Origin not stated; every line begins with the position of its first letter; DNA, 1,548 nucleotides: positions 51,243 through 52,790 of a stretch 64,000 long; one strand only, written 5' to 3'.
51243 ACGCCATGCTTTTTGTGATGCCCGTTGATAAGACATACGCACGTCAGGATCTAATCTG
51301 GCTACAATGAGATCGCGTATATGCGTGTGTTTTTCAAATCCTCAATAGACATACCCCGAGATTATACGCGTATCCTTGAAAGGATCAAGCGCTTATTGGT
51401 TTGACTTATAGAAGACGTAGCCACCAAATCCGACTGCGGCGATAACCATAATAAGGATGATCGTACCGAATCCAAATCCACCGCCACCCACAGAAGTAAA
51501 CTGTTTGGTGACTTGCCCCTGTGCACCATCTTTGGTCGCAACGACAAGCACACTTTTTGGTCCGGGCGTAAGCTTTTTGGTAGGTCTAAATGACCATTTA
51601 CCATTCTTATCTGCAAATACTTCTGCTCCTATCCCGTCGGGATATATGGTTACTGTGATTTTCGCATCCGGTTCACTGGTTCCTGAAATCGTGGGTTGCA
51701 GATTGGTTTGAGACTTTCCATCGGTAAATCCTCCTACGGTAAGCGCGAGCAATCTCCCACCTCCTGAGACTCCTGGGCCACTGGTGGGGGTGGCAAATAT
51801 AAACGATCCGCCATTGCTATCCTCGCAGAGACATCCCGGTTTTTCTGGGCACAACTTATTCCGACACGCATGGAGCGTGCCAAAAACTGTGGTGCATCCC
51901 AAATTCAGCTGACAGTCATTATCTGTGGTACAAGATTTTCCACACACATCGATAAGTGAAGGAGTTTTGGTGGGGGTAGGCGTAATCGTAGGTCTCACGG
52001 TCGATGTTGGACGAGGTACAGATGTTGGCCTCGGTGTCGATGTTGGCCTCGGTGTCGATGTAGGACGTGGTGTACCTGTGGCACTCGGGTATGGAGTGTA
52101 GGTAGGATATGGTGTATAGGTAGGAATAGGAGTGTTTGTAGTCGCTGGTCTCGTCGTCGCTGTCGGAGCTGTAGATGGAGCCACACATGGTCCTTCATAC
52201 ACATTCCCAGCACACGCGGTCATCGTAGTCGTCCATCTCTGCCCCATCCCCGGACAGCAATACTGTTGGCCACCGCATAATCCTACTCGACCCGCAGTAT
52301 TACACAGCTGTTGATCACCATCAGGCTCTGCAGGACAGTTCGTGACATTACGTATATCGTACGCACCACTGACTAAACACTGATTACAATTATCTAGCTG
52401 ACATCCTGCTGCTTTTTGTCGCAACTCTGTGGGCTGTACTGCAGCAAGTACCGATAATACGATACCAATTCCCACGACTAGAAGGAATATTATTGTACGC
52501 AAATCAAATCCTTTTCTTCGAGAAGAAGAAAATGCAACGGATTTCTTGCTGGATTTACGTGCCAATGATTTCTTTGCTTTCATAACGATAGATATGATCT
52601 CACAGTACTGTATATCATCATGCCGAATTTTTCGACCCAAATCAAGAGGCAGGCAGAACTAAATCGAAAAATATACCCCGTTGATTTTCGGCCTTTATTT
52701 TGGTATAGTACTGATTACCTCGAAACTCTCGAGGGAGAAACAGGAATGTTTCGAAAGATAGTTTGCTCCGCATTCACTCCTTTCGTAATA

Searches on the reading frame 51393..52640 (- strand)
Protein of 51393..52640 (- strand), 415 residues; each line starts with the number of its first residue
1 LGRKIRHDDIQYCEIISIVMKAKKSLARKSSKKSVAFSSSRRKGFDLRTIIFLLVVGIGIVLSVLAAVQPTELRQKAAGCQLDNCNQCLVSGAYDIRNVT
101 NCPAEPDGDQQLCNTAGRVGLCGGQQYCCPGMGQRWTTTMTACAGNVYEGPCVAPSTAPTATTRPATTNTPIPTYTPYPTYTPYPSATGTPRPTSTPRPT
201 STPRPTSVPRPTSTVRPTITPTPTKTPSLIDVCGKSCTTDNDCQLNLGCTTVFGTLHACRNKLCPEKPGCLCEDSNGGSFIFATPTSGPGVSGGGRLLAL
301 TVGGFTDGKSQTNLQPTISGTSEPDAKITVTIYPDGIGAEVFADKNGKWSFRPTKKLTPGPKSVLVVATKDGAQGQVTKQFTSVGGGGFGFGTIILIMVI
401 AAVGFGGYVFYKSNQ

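Call 7: search_protein_families(library=pfam, proteins=[window:51393-52640:-], max_evalue=0.01)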
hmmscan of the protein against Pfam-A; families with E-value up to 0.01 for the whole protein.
window:51393-52640:- (415 aa): 2 families
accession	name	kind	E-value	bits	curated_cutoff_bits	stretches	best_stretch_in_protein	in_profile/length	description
PF19077.6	Big_13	-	5.6e-05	24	27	1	313-371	26-86/102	Bacterial Ig-like domain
PF17936.7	Big_6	-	0.0022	18.6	27.6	1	317-376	16-75/83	Bacterial Ig domain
